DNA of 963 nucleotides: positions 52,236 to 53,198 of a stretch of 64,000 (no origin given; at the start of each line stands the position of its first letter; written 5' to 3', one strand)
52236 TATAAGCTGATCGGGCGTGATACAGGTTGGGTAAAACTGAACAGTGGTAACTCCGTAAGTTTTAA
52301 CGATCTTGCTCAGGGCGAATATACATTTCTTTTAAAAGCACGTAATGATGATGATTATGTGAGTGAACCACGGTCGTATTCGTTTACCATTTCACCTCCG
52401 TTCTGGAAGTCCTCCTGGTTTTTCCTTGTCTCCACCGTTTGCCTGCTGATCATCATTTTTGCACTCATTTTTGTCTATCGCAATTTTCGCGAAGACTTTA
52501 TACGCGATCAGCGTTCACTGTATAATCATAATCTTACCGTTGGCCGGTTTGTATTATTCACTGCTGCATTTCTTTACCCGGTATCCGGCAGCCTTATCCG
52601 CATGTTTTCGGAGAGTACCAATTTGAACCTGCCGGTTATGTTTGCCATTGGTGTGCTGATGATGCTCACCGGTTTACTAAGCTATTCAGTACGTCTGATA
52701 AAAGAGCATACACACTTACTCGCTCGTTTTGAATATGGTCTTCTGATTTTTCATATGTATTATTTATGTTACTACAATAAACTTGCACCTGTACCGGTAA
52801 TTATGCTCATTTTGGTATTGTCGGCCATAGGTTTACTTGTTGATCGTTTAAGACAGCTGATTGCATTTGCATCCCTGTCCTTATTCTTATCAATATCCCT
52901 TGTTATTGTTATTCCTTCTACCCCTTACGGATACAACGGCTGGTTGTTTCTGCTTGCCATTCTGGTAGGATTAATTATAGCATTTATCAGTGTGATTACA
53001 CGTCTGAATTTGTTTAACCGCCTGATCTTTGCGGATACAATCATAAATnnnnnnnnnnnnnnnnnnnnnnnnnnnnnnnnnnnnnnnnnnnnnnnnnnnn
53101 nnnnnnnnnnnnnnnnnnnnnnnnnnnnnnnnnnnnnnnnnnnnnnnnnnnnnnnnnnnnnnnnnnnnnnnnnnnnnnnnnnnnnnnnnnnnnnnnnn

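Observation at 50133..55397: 1754-aa periplasmic propeller sensor wired to a PP2C/SpoIIE phosphatase instead of a histidine kinase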

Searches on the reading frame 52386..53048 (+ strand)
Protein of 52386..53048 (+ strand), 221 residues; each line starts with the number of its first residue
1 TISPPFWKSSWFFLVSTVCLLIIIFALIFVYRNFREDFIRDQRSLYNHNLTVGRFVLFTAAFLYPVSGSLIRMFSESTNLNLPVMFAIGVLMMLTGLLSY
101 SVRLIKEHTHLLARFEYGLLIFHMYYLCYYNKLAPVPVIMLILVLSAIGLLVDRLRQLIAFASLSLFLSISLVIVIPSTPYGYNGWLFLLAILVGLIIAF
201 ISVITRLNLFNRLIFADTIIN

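Call 29: search_protein_families(library=pfam, alignment_id=A1, max_evalue=10)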
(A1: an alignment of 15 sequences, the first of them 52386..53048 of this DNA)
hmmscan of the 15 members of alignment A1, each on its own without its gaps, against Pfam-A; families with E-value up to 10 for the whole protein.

A. member 1, window:52386-53048:+ (221 aa): 1 family
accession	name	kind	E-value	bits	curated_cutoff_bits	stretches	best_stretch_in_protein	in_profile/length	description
PF00003.28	7tm_3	-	1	9.4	33.5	1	12-145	8-131/251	7 transmembrane sweet-taste receptor of 3 GCPR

B. families by the number of members that match (of 15 scanned): 20 families
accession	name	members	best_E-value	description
PF00003.28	7tm_3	2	0.035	7 transmembrane sweet-taste receptor of 3 GCPR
PF14316.11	DUF4381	2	0.25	Domain of unknown function (DUF4381)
PF02656.20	DUF202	2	0.6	Domain of unknown function (DUF202)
PF03707.21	MHYT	1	0.0067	Bacterial signalling protein N terminal repeat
PF05814.16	Ac76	1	0.042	Orf76 (Ac76)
PF13567.11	DUF4131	1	0.11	Domain of unknown function (DUF4131)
PF03911.21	Sec61_beta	1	0.15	Sec61beta family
PF11980.13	DUF3481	1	0.16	C-terminal domain of neuropilin glycoprotein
PF09976.15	TPR_21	1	0.22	Tetratricopeptide repeat-like domain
PF05153.21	MIOX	1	0.34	Myo-inositol oxygenase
PF06703.16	SPC25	1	1.1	Microsomal signal peptidase 25 kDa subunit (SPC25)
PF11286.13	DUF3087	1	1.9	Protein of unknown function (DUF3087)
PF07332.16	Phage_holin_3_6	1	2.1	Putative Actinobacterial Holin-X, holin superfamily III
PF20485.3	DUF6724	1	3.3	Family of unknown function (DUF6724)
PF19744.4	DUF6232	1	3.7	Family of unknown function (DUF6232)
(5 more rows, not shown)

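Call 42: search_protein_representatives(alignment_id=A1)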
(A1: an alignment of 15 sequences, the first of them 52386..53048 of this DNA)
Query: 15 sequences, 220 profile positions. Proteins with E-value up to 0.001 (for the whole library): 323; up to 1e-10: 59; up to 1e-30: 6. The best 150 are listed.
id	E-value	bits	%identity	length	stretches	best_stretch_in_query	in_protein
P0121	2.7e-58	213.9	-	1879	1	1-219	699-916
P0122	1.6e-57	211.3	-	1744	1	1-220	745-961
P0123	2.1e-41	158.6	-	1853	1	1-220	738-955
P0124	3.9e-35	138.2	-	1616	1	1-220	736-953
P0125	9.2e-33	130.4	-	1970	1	2-220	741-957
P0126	2.3e-32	129.1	-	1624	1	2-220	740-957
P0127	2.6e-30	122.4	-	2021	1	1-219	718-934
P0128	8.1e-26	107.7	-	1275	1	4-219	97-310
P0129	1.2e-25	107.1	-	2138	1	3-220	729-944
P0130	1.7e-25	106.7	-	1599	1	10-220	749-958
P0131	3.8e-25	105.5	-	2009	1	2-220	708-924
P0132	9.0e-25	104.3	-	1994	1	1-219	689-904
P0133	8.1e-23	97.9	-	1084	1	8-220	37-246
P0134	1.0e-22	97.5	-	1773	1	2-220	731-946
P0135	3.5e-22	95.8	-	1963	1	2-220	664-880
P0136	4.2e-22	95.5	-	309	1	6-220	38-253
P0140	3.5e-18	82.7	-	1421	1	2-220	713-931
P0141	8.3e-18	81.5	-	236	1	4-190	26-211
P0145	1.7e-15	74.0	-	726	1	49-213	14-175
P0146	1.8e-15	73.8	-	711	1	45-220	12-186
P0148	5.2e-15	72.4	-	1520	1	6-220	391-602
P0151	1.4e-14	71.0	-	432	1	47-208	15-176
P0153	2.0e-13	67.2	-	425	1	53-213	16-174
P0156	3.2e-13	66.5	-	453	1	46-217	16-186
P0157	3.3e-13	66.5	-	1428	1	1-220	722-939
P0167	1.1e-11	61.5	-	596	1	42-220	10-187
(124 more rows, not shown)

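Call 43: search_protein_families(library=pfam, proteins=[P0140, P0157, P0148, P0145, P0146, P0151, P0153, P0156, P0167, P0133], max_evalue=0.0001)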
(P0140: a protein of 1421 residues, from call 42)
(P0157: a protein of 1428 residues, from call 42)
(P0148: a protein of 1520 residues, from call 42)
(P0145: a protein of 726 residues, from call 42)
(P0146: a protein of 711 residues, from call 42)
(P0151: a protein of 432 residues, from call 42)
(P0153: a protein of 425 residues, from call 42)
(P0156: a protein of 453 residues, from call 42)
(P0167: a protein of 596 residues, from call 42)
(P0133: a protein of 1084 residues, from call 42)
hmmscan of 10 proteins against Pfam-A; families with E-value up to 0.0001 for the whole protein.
P0140 (1421 aa): 5 families
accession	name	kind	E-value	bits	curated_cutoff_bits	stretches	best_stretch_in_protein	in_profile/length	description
PF07228.17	SpoIIE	-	3.2e-22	79.8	25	1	1217-1418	1-191/192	Stage II sporulation protein E (SpoIIE)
PF08447.18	PAS_3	-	1.6e-09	38.4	25.6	1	1062-1137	3-80/89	PAS fold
PF07495.19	Y_Y_Y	-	3.9e-08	33.5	26.6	1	657-713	7-64/65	Y_Y_Y domain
PF07494.17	Reg_prop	-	7.9e-06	25.9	20.4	0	34-57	1-24/24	Two component regulator propeller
PF13426.13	PAS_9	-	4.6e-05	24.1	27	0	1054-1153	7-102/103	PAS domain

P0157 (1428 aa): 7 families
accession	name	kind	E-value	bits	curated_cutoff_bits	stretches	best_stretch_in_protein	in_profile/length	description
PF07228.17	SpoIIE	-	8.4e-18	65.4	25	1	1228-1425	2-190/192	Stage II sporulation protein E (SpoIIE)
PF00989.32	PAS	-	1.3e-16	61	22.6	1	1049-1162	2-113/113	PAS fold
PF07494.17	Reg_prop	-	6.9e-12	44.5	20.4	1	33-56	1-24/24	Two component regulator propeller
PF13426.13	PAS_9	-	1.5e-11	44.9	27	1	1062-1164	5-103/103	PAS domain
PF07495.19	Y_Y_Y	-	3.1e-11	43.4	26.6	1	664-723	4-64/65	Y_Y_Y domain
PF08447.18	PAS_3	-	4.4e-09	36.9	25.6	1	1071-1143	2-75/89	PAS fold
PF08448.16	PAS_4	-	1.8e-08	35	23.1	1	1056-1166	3-109/110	PAS fold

P0148 (1520 aa): 14 families
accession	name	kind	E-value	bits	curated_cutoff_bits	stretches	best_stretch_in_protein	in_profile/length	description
PF13424.12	TPR_12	-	3.9e-37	126.7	30.1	4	161-227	4-72/77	Tetratricopeptide repeat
PF08447.18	PAS_3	-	1.9e-36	124.6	25.6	2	879-962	3-87/89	PAS fold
PF13426.13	PAS_9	-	1.3e-24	86.8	27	1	991-1094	4-103/103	PAS domain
PF13374.12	TPR_10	-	7.2e-24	83.5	27.5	0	120-153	2-35/42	Tetratricopeptide repeat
PF07719.23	TPR_2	-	7.6e-24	82.3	27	0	202-227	3-28/34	Tetratricopeptide repeat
PF07228.17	SpoIIE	-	1e-20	75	25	1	1328-1519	5-190/192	Stage II sporulation protein E (SpoIIE)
PF00515.34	TPR_1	-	1.1e-20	73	27.8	1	162-189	3-30/34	Tetratricopeptide repeat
PF00989.32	PAS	-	3.5e-18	66.1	22.6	2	984-1092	7-113/113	PAS fold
PF13181.12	TPR_8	-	1.4e-15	56.5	25.7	0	203-227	4-28/34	Tetratricopeptide repeat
PF08448.16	PAS_4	-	1.4e-14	54.7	23.1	0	1000-1094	17-107/110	PAS fold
PF17874.7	TPR_MalT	-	7.1e-11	42.4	45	1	195-350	34-191/336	MalT-like TPR region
PF24885.1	TPR_NPHP3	-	3.6e-08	33.5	100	1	95-237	71-220/239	Nephrocystin-3 TPR domain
PF13176.12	TPR_7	-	3.6e-08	33.3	27.9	0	328-345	7-24/36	Tetratricopeptide repeat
PF13188.13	PAS_8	-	4.4e-05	23.7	21.8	0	599-635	5-38/65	PAS domain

P0145 (726 aa): 8 families
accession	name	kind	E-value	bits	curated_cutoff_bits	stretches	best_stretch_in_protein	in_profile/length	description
PF00989.32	PAS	-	3.8e-32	111.1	22.6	2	315-423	3-112/113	PAS fold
PF13426.13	PAS_9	-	3.3e-29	101.6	27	2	324-426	2-103/103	PAS domain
PF08448.16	PAS_4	-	1.3e-20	74.1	23.1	2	321-427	3-108/110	PAS fold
PF02518.31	HATPase_c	-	1.7e-20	74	26.4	1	594-720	2-109/111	Histidine kinase-, DNA gyrase B-, and HSP90-like ATPase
PF13188.13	PAS_8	-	2.7e-13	49.7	21.8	1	314-354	2-42/65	PAS domain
PF08447.18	PAS_3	-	2.9e-12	47.1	25.6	1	336-420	2-88/89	PAS fold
PF00512.31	HisKA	-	5.3e-12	46.1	26.9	1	486-549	3-64/66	His Kinase A (phospho-acceptor) domain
PF12860.13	PAS_7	-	4.8e-05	23.9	27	0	192-309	1-114/115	PAS fold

P0146 (711 aa): 6 families
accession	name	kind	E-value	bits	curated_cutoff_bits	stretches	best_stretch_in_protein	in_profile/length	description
PF02518.31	HATPase_c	-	3.9e-26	92.1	26.4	1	594-702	1-108/111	Histidine kinase-, DNA gyrase B-, and HSP90-like ATPase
PF13185.12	GAF_2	-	5.9e-13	49.6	28.6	1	318-458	2-135/136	GAF domain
PF00512.31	HisKA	-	1.7e-09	38.1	26.9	1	488-552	2-63/66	His Kinase A (phospho-acceptor) domain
PF01590.32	GAF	-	2e-07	32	22.4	1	380-457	55-132/133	GAF domain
PF13426.13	PAS_9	-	6.7e-06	26.8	27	1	192-288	5-102/103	PAS domain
PF08447.18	PAS_3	-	5.3e-05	23.8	25.6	0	203-273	3-73/89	PAS fold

P0151 (432 aa): 3 families
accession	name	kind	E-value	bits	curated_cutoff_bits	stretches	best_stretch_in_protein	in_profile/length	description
PF02518.31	HATPase_c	-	1.5e-25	90.2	26.4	1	316-422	3-108/111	Histidine kinase-, DNA gyrase B-, and HSP90-like ATPase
PF00512.31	HisKA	-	1.1e-07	32.2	26.9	1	208-274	2-65/66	His Kinase A (phospho-acceptor) domain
PF14501.12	HATPase_c_5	-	1.4e-06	28.6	22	1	321-410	8-91/102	GHKL domain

P0153 (425 aa): 3 families
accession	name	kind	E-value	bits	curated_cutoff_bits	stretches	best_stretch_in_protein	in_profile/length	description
PF02518.31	HATPase_c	-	4.1e-14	53.4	26.4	1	312-415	5-109/111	Histidine kinase-, DNA gyrase B-, and HSP90-like ATPase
PF14501.12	HATPase_c_5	-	2.2e-11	44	22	1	310-414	3-102/102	GHKL domain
PF00512.31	HisKA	-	9.9e-09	35.6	26.9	1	197-256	3-57/66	His Kinase A (phospho-acceptor) domain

P0156 (453 aa): 1 family
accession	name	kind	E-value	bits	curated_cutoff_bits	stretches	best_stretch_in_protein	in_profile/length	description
PF07228.17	SpoIIE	-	2.8e-35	122.4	25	1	247-441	4-191/192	Stage II sporulation protein E (SpoIIE)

P0167 (596 aa): 7 families
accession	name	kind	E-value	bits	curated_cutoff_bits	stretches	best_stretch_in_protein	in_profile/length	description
PF13426.13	PAS_9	-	6e-26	91.2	27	1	314-414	4-103/103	PAS domain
PF00989.32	PAS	-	2.8e-18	66.4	22.6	1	312-412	12-113/113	PAS fold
PF08448.16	PAS_4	-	4.1e-14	53.2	23.1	1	312-416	6-109/110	PAS fold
PF08447.18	PAS_3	-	6.4e-13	49.2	25.6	1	325-406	3-86/89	PAS fold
PF13185.12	GAF_2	-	5.2e-11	43.3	28.6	1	443-584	2-135/136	GAF domain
PF13188.13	PAS_8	-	1e-06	28.9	21.8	0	314-343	14-43/65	PAS domain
PF01590.32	GAF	-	9.7e-06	26.6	22.4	1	527-584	77-133/133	GAF domain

P0133 (1084 aa): 10 families
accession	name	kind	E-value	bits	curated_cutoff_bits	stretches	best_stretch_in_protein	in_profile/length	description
PF07228.17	SpoIIE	-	7.1e-21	75.5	25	1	875-1083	2-190/192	Stage II sporulation protein E (SpoIIE)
PF00989.32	PAS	-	4.5e-20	72.2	22.6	1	352-443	2-93/113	PAS fold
PF13426.13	PAS_9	-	3.5e-18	66.2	27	2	362-465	2-102/103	PAS domain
PF08448.16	PAS_4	-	1.2e-09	38.8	23.1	0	250-348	6-110/110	PAS fold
PF13188.13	PAS_8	-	1.5e-09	37.8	21.8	0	351-402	1-52/65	PAS domain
PF01590.32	GAF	-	2.1e-07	32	22.4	1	672-802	1-125/133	GAF domain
PF08447.18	PAS_3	-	4.8e-07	30.4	25.6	0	374-442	2-71/89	PAS fold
PF13185.12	GAF_2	-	8.5e-06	26.5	28.6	0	736-800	64-125/136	GAF domain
PF24820.1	Diguanyl_cycl_sensor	-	2.1e-05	24.8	28.1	0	357-416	2-62/109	Diguanylate cyclase-like sensor domain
PF12860.13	PAS_7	-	2.7e-05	24.7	27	0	252-351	8-115/115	PAS fold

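Call 64: predict_structure(alignment_id=A1)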
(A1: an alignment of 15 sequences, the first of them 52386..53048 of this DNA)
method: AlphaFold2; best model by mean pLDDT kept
length: 221 residues; sequences in the alignment: 15
mean_pLDDT: 76.3   pTM: 0.70
mean pLDDT of the five models: 76.3, 74.1, 68.7, 65.1, 64.8
residues with pLDDT >= 90: 27; 70-90: 133; 50-70: 47; < 50: 14
segments of 3 or more residues with pLDDT < 50: 32-43
pLDDT, mean of each block of 10 residues (from residue 1): 63 67 65 45 61 84 86 78 93 93 89 88 89 83 81 76 82 73 75 84 73 55 49
secondary structure, 60 per line:
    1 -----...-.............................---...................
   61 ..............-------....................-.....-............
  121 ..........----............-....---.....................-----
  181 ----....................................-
elements in order: H10-38 H42-74 H82-101 H103-107 H109-130 H135-146 H148-151 H155-175 H185-220

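Call 67: fold_search(model_id=the predicted structure, library=pdb)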
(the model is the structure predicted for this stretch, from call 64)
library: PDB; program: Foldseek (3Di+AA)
matches with E <= 10: 124; with E <= 0.001: 0
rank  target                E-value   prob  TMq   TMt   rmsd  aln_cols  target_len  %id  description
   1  9u3v                  8.2e-01  0.63  0.41  0.25   7.2       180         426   18  Cryo-EM structure of human AC9_delC (TM domain) (released 2025-06-11)
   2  5vjs                  9.9e-01  0.11  0.20  0.22  17.9       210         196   11  De Novo Photosynthetic Reaction Center Protein Equipped with Heme B, a synthetic Zn porphyrin, and Zn(II) cations (released 2018-04-25)
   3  8d9p                  1.5e+00  0.08  0.21  0.21  18.4       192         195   13  De Novo Photosynthetic Reaction Center Protein Equipped with Heme B and Mn(II) cations (released 2022-09-28)
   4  8y81_B                1.6e+00  0.20  0.24  0.32  11.0       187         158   14  Structure of the ige-fc bound to its high affinity receptor fc(epsilon)ri (released 2024-07-10)
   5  8a6m_MODEL_1_A        1.6e+00  0.13  0.21  0.27  13.4       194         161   14  Phosphatidylserine-dependent synaptic vesicle membrane sculpting by synaptogyrin (released 2023-05-24)
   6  8ffl_B                1.6e+00  0.10  0.23  0.11  19.7       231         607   16  Wildtype rat TRPV2 in nanodiscs bound to RR (released 2024-02-07)
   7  9lxr_R                1.8e+00  0.08  0.20  0.15  18.4       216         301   16  A Cryo-EM structure of LA-PTH-PTH1R-Beta-arrestin1 complex (state 1 conformation) (released 2025-09-10)
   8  7jic_B                2.0e+00  0.16  0.28  0.30  16.9       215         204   13  Structure of human CD19-CD81 co-receptor complex bound to coltuximab Fab fragment (released 2021-01-20)
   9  5vju                  2.2e+00  0.08  0.21  0.23  18.2       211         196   12  De Novo Photosynthetic Reaction Center Protein Variant Equipped with His-Tyr H-bond, Heme B, and Cd(II) ions (released 2018-04-25)
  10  7n0m_A                2.3e+00  0.08  0.22  0.11  19.1       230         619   18  Inactivated state of 2-APB-bound wildtype rat TRPV2 in nanodiscs (released 2022-05-04)
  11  8d9o                  2.3e+00  0.07  0.20  0.20  17.6       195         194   10  De Novo Photosynthetic Reaction Center Protein in Apo-State (released 2022-09-28)
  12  8j07_3                2.4e+00  0.10  0.24  0.13  30.0       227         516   10  96nm repeat of human respiratory doublet microtubule and associated axonemal complexes (released 2023-07-26)
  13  8k7t_B                2.5e+00  0.11  0.23  0.29  10.7       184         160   12  Mouse Fc epsilon RI in complex with mIgE Fc (released 2024-07-17)
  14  6z0c_C                2.8e+00  0.07  0.21  0.23  18.5       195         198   12  Structure of in silico modelled artificial Maquette-3 protein (released 2021-03-17)
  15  7xew_A                2.8e+00  0.06  0.19  0.10  19.4       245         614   15  Structure of mTRPV2_Q525F (released 2022-08-17)
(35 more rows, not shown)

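Call 83: search_protein_families(library=ncbifam, proteins=[P0151, P0153, P0156, window:52386-53048:+, P0136, P0141], max_evalue=0.01)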
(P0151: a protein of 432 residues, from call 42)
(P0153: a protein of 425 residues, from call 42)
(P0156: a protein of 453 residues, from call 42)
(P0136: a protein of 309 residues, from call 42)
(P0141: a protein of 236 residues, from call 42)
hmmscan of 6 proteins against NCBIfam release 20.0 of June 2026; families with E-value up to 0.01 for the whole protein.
P0151 (432 aa): 80 families (the best 25 are shown)
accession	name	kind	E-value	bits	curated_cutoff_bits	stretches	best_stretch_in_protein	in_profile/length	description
NF047465.1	hybrid_HK_LvrA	exception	1e-45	156.1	1200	1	193-421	585-816/819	hybrid histidine kinase/response regulator LvrA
TIGR02966.1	phoR_proteo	equivalog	3.1e-35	121.8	334.2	1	199-420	105-332/333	phosphate regulon sensor histidine kinase PhoR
NF046044.1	PnpS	equivalog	8.9e-34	117.1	400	1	197-421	159-389/390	two-component system histidine kinase PnpS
NF006800.0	PRK09303.1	equivalog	9.6e-34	116.9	342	1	185-421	128-375/383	histidine kinase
TIGR02956.1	TMAO_torS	equivalog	2.3e-32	112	676.5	1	199-422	455-681/967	TMAO reductase system sensor histidine kinase/response regulator TorS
NF033092.0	HK_WalK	equivalog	3e-30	105.4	725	1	171-421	337-592/594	cell wall metabolism sensor histidine kinase WalK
NF008302.0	PRK11091.1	equivalog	9e-29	100.2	838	1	200-427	275-509/779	aerobic respiration two-component sensor histidine kinase ArcB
NF045901.1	HisKinLetSLeg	equivalog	5.7e-28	97.4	1650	1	181-421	263-516/906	two-component system sensor histidine kinase LetS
NF008312.0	PRK11100.1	equivalog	1.5e-27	96.6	356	1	165-420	213-471/477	two-component system sensor histidine kinase CreC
NF008468.0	PRK11360.1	equivalog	3.3e-27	95.1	646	1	208-420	396-605/616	two-component system sensor histidine kinase AtoS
NF008318.0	PRK11107.1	equivalog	8.5e-27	93.6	890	1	204-424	289-519/920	two-component sensor histidine kinase BarA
NF045911.1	TCSHisKinNblS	equivalog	1.3e-25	89.8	1000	1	171-421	352-618/621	two-component system sensor histidine kinase NblS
NF041832.1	near_NosP_CTERM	subfamily_domain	3.6e-24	85.5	400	1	202-421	1-223/370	NahK/ErcS family hybrid sensor histidine kinase/response regulator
NF041735.1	hist_kin_RppB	equivalog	5.4e-24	84.8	400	1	205-420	213-436/438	two-component system sensor histidine kinase RppB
NF047874.1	MASE3_PAS_HK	subfamily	1.3e-23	83.7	560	1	199-427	389-629/655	MASE3 domain-containing sensor histidine kinase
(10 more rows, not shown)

P0153 (425 aa): 65 families (the best 25 are shown)
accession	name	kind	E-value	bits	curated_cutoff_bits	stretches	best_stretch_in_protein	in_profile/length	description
NF047466.1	hybrid_RR_LvrB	exception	3.3e-30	105.5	500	1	181-415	137-376/377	hybrid histidine kinase/response regulator LvrB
NF008468.0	PRK11360.1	equivalog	4.8e-28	97.9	646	1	181-416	381-609/616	two-component system sensor histidine kinase AtoS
NF052574.1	HisKinEspCMyxo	equivalog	1.2e-24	86.5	1200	1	172-419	393-641/785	serine histidine kinase EspC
NF053867.1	SprKinKinDBac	equivalog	1.9e-24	86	775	1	182-416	272-498/500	sporulation kinase KinD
NF007688.0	PRK10364.1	equivalog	2e-19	69.7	479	1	174-416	218-452/460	two-component system sensor histidine kinase ZraS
NF040750.1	tetrathio_HK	equivalog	7.1e-18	64.4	750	1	150-400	291-538/555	tetrathionate respiration histidine kinase TtrS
NF046044.1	PnpS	equivalog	1.4e-17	63.9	400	1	203-414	177-390/390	two-component system histidine kinase PnpS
NF038348.1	T2SS_HK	subfamily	2e-17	62.8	450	2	228-414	390-572/574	histidine kinase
NF046020.1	HisKinCckABruc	equivalog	2.9e-17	61.8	1000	1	184-415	468-707/868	cell cycle histidine kinase CckA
NF008298.1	PRK11086.1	subfamily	5.8e-17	61.3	520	1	275-416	388-526/529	DcuS/MalK family sensor histidine kinase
NF010411.0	PRK13837.1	equivalog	7.3e-17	60.6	647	1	141-417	399-677/828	two-component system VirA-like sensor kinase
TIGR02966.1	phoR_proteo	equivalog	1.1e-16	60.8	334.2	1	202-406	120-325/333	phosphate regulon sensor histidine kinase PhoR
NF047497.1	HK_LIC_12097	equivalog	2e-16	59.7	500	1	190-415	144-366/367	LIC_12097 family sensor histidine kinase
NF010076.0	PRK13557.1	subfamily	2.5e-16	59.2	631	1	188-419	155-398/540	histidine kinase famiy protein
NF052573.1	HisKinEspAMyxo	equivalog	2.9e-16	58.7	1400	1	186-418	374-614/755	serine histidine kinase EspA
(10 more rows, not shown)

P0156 (453 aa): 2 families
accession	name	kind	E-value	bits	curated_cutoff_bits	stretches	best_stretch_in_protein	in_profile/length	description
NF045505.1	RR_RssB_Pseudo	equivalog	3.4e-10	39.5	700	1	176-418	133-372/394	two-component system response regulator RssB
NF038263.1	prot_phos_SiaA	equivalog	1.4e-07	30.4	700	1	179-438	395-654/658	biofilm regulation protein phosphatase SiaA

window:52386-53048:+ (221 aa): 0 families

P0136 (309 aa): 7 families
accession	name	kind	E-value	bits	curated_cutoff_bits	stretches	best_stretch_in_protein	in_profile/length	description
TIGR00229.1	sensory_box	domain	1.4e-07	31.6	22.9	1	258-294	17-53/126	PAS domain S-box protein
NF045675.1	PhdiestaseDibA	equivalog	3.3e-06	25.7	980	1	219-290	52-122/623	phosphodiesterase DibA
NF007474.0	PRK10060.1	equivalog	1.4e-05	23.5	782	1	241-294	106-159/663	cyclic di-GMP phosphodiesterase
TIGR02938.1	nifL_nitrog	equivalog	0.00015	20.4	242.45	1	257-290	15-48/494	nitrogen fixation negative regulator NifL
NF052652.1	YtvA_fam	equivalog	0.00024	20.7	250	1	258-289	15-46/243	YtvA family blue-light photoreceptor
NF046020.1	HisKinCckABruc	equivalog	0.0014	16.6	1000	1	192-285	27-125/868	cell cycle histidine kinase CckA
NF008468.0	PRK11360.1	equivalog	0.007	14.8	646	0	243-294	265-316/616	two-component system sensor histidine kinase AtoS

P0141 (236 aa): 0 families
